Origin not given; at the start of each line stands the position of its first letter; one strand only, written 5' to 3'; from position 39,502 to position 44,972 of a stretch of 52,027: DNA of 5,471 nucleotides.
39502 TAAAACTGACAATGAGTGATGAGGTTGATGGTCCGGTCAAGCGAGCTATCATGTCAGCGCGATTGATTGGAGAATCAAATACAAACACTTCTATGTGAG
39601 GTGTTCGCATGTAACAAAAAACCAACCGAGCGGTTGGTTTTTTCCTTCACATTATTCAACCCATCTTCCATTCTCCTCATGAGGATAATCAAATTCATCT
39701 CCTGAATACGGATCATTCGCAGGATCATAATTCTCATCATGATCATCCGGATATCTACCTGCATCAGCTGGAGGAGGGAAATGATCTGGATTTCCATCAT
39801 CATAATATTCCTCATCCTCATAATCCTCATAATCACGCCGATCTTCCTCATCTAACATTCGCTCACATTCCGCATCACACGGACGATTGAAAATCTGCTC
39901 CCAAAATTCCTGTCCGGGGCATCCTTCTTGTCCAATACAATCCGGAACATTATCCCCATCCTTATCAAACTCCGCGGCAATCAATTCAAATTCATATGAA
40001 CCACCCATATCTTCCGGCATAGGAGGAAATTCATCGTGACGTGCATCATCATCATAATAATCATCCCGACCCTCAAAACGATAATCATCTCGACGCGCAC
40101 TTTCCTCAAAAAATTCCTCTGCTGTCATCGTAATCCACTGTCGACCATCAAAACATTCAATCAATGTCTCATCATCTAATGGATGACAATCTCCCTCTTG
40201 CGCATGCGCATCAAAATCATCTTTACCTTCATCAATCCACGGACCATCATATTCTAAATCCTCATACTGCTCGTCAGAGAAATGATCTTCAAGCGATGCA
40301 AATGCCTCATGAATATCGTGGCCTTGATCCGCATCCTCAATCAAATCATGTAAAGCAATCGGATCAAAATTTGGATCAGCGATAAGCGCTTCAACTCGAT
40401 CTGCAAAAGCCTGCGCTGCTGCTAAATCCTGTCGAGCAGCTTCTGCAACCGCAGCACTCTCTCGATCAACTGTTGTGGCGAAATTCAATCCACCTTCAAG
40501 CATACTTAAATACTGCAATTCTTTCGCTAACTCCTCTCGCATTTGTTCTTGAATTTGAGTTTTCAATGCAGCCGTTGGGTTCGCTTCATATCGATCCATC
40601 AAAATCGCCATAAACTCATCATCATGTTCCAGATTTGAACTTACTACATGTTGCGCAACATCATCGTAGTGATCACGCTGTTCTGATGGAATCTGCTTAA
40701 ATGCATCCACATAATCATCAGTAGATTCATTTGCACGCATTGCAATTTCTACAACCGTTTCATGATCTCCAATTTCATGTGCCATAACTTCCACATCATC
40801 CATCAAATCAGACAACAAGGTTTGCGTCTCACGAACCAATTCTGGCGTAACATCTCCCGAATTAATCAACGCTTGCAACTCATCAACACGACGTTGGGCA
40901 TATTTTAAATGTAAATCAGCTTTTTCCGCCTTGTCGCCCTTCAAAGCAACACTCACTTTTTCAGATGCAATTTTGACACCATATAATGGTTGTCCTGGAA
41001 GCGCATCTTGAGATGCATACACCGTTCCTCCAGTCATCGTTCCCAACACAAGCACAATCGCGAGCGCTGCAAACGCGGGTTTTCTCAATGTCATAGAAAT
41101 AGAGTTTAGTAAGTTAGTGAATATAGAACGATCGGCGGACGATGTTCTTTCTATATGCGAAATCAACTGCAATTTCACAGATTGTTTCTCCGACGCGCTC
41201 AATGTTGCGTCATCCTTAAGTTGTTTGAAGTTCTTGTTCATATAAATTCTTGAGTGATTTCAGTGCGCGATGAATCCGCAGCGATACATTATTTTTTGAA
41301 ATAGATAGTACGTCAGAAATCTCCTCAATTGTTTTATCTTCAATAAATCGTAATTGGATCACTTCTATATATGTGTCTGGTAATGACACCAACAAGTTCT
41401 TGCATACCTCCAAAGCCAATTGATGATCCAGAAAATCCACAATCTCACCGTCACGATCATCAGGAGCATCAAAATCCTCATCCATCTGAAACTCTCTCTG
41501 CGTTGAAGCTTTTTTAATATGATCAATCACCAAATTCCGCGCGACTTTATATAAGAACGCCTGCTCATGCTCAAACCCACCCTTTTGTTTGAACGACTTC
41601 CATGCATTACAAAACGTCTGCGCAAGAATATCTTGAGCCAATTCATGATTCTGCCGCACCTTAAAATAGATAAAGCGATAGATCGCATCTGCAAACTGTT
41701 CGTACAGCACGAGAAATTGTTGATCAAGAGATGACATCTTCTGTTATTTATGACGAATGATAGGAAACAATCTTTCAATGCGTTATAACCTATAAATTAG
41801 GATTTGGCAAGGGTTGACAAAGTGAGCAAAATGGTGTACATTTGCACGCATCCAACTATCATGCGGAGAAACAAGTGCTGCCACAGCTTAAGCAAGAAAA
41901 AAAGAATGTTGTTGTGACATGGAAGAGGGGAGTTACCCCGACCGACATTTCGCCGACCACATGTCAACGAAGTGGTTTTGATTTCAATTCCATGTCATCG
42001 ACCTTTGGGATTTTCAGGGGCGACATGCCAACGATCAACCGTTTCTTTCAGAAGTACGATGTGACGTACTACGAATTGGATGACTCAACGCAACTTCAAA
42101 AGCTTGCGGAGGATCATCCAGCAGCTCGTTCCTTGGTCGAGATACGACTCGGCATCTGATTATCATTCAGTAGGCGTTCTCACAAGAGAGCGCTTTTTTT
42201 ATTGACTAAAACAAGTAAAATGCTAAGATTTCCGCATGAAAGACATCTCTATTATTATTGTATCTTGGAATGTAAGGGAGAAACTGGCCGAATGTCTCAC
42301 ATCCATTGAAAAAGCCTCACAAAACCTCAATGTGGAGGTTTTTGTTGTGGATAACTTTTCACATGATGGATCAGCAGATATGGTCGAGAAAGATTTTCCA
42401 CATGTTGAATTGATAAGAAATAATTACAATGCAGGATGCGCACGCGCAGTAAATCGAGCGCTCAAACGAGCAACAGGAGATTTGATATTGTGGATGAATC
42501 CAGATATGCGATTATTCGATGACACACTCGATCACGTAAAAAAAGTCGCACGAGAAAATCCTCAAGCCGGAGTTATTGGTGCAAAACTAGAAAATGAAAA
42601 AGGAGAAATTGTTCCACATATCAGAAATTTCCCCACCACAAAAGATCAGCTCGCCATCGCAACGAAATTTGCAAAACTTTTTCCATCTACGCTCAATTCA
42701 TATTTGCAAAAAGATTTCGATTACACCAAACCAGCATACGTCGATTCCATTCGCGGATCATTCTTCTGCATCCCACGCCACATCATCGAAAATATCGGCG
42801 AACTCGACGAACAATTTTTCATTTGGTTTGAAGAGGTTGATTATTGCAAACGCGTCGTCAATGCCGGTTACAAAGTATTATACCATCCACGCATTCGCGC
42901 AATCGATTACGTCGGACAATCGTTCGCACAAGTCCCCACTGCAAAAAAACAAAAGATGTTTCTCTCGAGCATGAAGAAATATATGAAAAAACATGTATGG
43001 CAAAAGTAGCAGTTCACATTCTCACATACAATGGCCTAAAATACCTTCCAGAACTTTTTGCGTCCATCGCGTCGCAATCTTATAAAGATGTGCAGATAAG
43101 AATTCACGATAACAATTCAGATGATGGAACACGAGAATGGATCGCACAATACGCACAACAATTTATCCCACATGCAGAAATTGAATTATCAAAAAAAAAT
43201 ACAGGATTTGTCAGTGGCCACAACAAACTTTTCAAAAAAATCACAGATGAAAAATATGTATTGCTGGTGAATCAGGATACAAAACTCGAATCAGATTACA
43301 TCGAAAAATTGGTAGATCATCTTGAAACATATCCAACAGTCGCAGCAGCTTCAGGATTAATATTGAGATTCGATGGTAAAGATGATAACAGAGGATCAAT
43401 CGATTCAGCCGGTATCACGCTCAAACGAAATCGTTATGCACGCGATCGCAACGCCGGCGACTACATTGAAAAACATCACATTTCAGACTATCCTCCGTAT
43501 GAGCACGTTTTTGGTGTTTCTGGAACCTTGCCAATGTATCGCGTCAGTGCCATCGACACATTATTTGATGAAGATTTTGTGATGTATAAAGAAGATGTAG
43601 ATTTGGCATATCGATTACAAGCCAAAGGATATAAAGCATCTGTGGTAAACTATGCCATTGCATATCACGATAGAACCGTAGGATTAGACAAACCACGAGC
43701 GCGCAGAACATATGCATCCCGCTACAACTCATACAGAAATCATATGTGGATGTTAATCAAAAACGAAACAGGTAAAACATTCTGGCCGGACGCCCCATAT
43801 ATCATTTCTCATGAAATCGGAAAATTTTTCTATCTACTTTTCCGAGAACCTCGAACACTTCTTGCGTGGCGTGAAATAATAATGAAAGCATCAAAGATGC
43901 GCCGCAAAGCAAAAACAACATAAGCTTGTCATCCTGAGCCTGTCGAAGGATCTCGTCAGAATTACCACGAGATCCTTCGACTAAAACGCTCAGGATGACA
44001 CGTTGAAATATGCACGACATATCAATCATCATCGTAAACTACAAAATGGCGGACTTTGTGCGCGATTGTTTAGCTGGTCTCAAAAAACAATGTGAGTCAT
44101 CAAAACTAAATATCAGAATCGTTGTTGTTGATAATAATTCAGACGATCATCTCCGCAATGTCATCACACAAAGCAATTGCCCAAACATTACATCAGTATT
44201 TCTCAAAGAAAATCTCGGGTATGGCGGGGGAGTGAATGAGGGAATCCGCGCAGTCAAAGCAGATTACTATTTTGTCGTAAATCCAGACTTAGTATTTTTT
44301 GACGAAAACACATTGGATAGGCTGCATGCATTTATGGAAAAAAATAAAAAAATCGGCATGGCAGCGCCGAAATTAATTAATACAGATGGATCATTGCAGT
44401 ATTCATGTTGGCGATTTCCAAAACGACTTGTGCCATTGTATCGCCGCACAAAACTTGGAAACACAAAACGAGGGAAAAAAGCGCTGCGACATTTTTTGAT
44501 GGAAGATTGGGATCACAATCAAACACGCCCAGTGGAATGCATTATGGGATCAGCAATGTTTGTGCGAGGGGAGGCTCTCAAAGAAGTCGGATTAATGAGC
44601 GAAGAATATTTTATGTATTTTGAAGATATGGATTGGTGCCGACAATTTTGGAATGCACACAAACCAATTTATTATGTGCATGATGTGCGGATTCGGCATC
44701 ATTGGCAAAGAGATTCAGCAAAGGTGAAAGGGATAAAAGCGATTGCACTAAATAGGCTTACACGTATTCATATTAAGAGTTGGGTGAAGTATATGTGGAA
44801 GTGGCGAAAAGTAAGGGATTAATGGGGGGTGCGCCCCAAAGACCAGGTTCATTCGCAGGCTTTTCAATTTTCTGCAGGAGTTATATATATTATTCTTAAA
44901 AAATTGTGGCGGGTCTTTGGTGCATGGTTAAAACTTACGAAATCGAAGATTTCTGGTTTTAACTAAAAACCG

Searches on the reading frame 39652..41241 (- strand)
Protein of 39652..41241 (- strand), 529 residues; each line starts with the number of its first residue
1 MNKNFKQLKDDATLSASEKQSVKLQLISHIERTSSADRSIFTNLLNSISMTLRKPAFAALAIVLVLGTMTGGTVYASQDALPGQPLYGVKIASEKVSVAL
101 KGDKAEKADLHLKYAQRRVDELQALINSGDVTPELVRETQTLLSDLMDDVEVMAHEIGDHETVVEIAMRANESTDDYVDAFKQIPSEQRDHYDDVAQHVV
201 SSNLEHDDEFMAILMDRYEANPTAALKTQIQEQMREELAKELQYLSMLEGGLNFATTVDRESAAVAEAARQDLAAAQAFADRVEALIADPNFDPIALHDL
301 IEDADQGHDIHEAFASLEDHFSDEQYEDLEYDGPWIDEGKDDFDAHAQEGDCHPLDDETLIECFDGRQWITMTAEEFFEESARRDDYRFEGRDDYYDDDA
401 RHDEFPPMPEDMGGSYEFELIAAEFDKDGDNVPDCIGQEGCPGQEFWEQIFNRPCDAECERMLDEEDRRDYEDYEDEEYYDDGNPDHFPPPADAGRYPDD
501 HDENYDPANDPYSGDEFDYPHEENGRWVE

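Call 10: search_protein_families(library=pfam, proteins=[window:39652-41241:-], max_evalue=0.001)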
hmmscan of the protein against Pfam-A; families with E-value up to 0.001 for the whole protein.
window:39652-41241:- (529 aa): 1 family
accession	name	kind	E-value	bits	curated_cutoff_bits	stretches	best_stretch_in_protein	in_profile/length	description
PF18915.5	DUF5667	-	3.2e-12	47.2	27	1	80-165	2-77/99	Domain of unknown function (DUF5667)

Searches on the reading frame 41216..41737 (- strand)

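Call 10: search_protein_families(library=pfam, proteins=[window:41216-41737:-], max_evalue=0.001)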
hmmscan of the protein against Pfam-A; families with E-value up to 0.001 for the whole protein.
window:41216-41737:- (173 aa): 5 families
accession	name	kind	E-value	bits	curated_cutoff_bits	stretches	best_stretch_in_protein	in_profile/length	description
PF04545.22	Sigma70_r4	-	1.8e-11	43.8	24.1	1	116-163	2-49/50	Sigma-70, region 4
PF08281.18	Sigma70_r4_2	-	1.5e-10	40.9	25.7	1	115-162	7-54/54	Sigma-70, region 4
PF04542.20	Sigma70_r2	-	1.5e-07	31.5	24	1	11-78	1-69/71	Sigma-70 region 2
PF07638.17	Sigma70_ECF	-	0.00017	22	21.1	1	41-156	56-173/185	ECF sigma factor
PF04297.20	UPF0122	-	0.00059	20.5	22.7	0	122-171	21-69/101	Putative helix-turn-helix protein, YlxM / p13 like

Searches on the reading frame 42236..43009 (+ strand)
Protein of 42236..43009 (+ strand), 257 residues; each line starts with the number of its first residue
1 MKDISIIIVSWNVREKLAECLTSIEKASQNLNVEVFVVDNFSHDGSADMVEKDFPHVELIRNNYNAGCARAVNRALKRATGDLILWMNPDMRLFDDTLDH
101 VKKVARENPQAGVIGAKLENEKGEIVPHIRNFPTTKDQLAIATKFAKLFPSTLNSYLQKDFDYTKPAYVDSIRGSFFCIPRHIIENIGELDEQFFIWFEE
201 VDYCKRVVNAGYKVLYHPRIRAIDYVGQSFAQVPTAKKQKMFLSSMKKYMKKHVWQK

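Call 10: search_protein_families(library=pfam, proteins=[window:42236-43009:+], max_evalue=0.001)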
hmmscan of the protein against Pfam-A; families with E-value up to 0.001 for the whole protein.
window:42236-43009:+ (257 aa): 4 families
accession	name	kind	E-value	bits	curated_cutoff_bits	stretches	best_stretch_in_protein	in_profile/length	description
PF00535.33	Glycos_transf_2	-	2.3e-23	83.4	23.3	1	5-121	1-119/168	Glycosyl transferase family 2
PF13641.12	Glyco_tranf_2_3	-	1.3e-17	65.1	27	1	3-232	2-219/230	Glycosyltransferase like family 2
PF10111.15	Glyco_tranf_2_2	-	0.0001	22.3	27.3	1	14-204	10-196/276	Glycosyltransferase like family 2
PF13712.12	Glyco_tranf_2_5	-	0.00045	20.4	27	0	61-216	34-179/210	Glycosyltransferase like family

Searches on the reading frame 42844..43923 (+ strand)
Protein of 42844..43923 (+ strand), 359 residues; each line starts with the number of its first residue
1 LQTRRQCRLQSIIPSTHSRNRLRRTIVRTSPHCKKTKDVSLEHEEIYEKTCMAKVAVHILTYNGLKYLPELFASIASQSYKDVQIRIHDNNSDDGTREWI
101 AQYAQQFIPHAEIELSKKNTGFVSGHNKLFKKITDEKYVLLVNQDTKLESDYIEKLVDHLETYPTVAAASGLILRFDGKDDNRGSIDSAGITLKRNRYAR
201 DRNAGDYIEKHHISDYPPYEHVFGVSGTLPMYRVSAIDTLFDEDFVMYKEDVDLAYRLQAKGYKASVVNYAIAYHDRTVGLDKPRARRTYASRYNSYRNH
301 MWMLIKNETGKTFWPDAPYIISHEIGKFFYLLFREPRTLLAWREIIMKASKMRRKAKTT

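Call 10: search_protein_families(library=pfam, proteins=[window:42844-43923:+], max_evalue=0.001)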
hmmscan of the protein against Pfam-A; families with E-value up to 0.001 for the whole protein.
window:42844-43923:+ (359 aa): 3 families
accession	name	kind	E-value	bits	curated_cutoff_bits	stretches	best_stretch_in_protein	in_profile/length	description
PF00535.33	Glycos_transf_2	-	1.8e-21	77.2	23.3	1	57-217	2-144/168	Glycosyl transferase family 2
PF13632.12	Glyco_trans_2_3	-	1.1e-09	38.9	27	1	138-281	1-129/198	Glycosyl transferase family group 2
PF13641.12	Glyco_tranf_2_3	-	7.4e-08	33.1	27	1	55-278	3-214/230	Glycosyltransferase like family 2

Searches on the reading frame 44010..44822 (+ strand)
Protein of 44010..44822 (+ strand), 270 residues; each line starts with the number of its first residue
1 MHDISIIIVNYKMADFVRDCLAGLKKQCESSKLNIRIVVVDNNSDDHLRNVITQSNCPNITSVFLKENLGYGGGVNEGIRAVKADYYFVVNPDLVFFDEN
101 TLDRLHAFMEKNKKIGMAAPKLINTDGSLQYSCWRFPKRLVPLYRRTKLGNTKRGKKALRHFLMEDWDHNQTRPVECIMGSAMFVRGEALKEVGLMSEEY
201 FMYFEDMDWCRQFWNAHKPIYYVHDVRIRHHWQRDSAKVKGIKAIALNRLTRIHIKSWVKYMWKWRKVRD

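Call 10: search_protein_families(library=pfam, proteins=[window:44010-44822:+], max_evalue=0.001)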
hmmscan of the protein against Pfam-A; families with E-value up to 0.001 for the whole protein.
window:44010-44822:+ (270 aa): 4 families
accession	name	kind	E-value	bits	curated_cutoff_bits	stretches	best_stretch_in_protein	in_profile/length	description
PF00535.33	Glycos_transf_2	-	9.9e-20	71.6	23.3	1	5-140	1-132/168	Glycosyl transferase family 2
PF13641.12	Glyco_tranf_2_3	-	5.3e-16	59.8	27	1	2-237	1-218/230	Glycosyltransferase like family 2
PF12804.13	NTP_transf_3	-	4.9e-06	27.3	27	1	36-147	41-144/160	MobA-like NTP transferase domain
PF13712.12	Glyco_tranf_2_5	-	1.8e-05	25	27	1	63-221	33-178/210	Glycosyltransferase like family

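Call 17: find_encoding_contigs(protein=window:44010-44822:+, flank=10000, max_places=10)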
Protein window:44010-44822:+ (270 aa): 2 contigs read that carry it; 2 places shown.
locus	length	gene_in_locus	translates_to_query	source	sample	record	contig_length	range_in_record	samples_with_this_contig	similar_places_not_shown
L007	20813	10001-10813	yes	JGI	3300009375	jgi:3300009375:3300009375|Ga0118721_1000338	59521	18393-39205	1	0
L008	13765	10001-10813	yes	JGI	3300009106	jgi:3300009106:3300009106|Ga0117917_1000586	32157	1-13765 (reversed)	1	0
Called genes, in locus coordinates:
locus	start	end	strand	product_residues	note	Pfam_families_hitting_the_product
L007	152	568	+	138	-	PF11969:DcpS_C, PF01230:HIT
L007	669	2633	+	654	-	PF01073:3Beta_HSD, PF01370:Epimerase, PF02719:Polysacc_synt_2, PF04321:RmlD_sub_bind, PF16363:GDP_Man_Dehyd, PF01370:Epimerase, PF04321:RmlD_sub_bind, PF16363:GDP_Man_Dehyd, +4 more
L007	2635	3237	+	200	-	PF00702:Hydrolase, PF13419:HAD_2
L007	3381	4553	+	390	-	-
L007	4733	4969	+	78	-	-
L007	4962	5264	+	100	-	-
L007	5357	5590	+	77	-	-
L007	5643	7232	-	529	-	PF18915:DUF5667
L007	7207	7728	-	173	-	PF04542:Sigma70_r2 (weak), PF08281:Sigma70_r4_2, PF04545:Sigma70_r4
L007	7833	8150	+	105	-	-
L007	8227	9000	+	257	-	PF00535:Glycos_transf_2, PF13641:Glyco_tranf_2_3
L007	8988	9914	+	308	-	PF00535:Glycos_transf_2, PF13641:Glyco_tranf_2_3, PF13632:Glyco_trans_2_3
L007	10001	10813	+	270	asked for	PF00535:Glycos_transf_2, PF13641:Glyco_tranf_2_3, PF12804:NTP_transf_3 (weak)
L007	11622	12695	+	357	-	PF00535:Glycos_transf_2, PF13641:Glyco_tranf_2_3, PF13632:Glyco_trans_2_3 (weak)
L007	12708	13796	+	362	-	PF00483:NTP_transferase, PF12804:NTP_transf_3, PF00132:Hexapep (faint), PF24894:Hexapep_GlmU (faint), PF25084:LbH_EIF2B, PF25087:GMPPB_C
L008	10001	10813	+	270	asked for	PF00535:Glycos_transf_2, PF13641:Glyco_tranf_2_3, PF12804:NTP_transf_3 (weak)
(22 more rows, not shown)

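Call 47: find_homologous_proteins(query=window:44010-44822:+, max_evalue=1e-40)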
Query window:44010-44822:+ (270 aa): 536 proteins with E <= 1e-40 among 1739 candidates; the best 120 are listed.
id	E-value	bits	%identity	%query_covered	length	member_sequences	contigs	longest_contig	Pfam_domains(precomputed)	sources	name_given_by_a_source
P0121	6.9e-175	598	92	100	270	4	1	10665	PF13641.13,PF00535.33,PF12804.14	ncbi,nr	ncbi:MAG: hypothetical protein CMI52_00385 [Parcubacteria group bacterium]|nr:hypothetical protein [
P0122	2.1e-158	544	84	100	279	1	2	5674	PF13641.13,PF00535.33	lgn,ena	-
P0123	1.0e-152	525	79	100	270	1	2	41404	PF13641.13,PF00535.33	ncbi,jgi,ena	-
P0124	5.3e-136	471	72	99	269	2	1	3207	PF13641.13,PF00535.33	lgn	-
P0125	2.6e-117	409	64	99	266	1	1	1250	PF13712.13,PF13641.13,PF00535.33,PF12804.14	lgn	-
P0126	6.2e-117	408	63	99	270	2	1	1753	PF13712.13,PF13641.13,PF00535.33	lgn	-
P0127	3.9e-112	392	61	97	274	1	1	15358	PF13641.13,PF00535.33,PF12804.14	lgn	-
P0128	6.6e-108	378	60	99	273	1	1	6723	PF13712.13,PF13641.13,PF00535.33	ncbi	-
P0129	8.2e-104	365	56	99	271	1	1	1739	PF13712.13,PF13641.13,PF00535.33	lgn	-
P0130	1.3e-102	361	57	98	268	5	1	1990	PF13712.13,PF13641.13,PF00535.33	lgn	-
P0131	1.9e-102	361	54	99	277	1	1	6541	PF13712.13,PF13641.13,PF00535.33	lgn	-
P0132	8.1e-102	358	57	98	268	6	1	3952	PF13712.13,PF13641.13,PF00535.33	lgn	-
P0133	6.6e-99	349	56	98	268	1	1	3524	PF13641.13,PF00535.33,PF12804.14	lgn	-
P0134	5.9e-92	326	53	100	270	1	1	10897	PF13632.13,PF13641.13,PF00535.33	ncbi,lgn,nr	ncbi:MAG: putative glycosyltransferase [Candidatus Magasanikbacteria bacterium]|nr:putative glycosyl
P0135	8.2e-92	326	53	99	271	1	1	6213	PF13641.13,PF00535.33,PF12804.14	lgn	-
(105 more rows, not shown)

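Call 48: find_encoding_contigs(protein=P0121, flank=4000, max_places=4)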
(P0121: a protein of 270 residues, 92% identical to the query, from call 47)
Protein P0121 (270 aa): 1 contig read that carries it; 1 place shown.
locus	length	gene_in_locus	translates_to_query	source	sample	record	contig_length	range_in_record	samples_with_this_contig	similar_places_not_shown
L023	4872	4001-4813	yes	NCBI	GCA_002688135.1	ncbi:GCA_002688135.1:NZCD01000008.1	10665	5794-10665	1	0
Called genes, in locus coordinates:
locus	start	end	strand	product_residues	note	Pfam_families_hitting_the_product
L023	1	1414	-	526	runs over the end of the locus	PF18915:DUF5667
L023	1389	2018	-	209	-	PF04542:Sigma70_r2, PF04545:Sigma70_r4, PF08281:Sigma70_r4_2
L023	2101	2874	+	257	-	PF00535:Glycos_transf_2, PF13641:Glyco_tranf_2_3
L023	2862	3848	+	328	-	PF00535:Glycos_transf_2, PF13641:Glyco_tranf_2_3 (weak), PF13632:Glyco_trans_2_3 (weak)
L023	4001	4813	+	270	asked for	PF00535:Glycos_transf_2, PF13641:Glyco_tranf_2_3, PF12804:NTP_transf_3 (weak)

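Call 49: find_encoding_contigs(protein=P0124, flank=3000, max_places=4)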
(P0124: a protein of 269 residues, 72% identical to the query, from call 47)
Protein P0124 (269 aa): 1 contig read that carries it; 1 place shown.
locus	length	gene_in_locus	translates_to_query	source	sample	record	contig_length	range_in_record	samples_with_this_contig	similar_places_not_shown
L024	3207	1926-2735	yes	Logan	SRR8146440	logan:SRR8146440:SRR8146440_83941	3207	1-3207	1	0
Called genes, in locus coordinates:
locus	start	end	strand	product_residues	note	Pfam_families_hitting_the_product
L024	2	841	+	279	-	?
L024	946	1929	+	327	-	PF00535:Glycos_transf_2, PF13641:Glyco_tranf_2_3, PF13632:Glyco_trans_2_3 (weak)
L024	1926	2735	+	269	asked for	PF00535:Glycos_transf_2, PF13641:Glyco_tranf_2_3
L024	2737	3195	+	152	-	PF00535:Glycos_transf_2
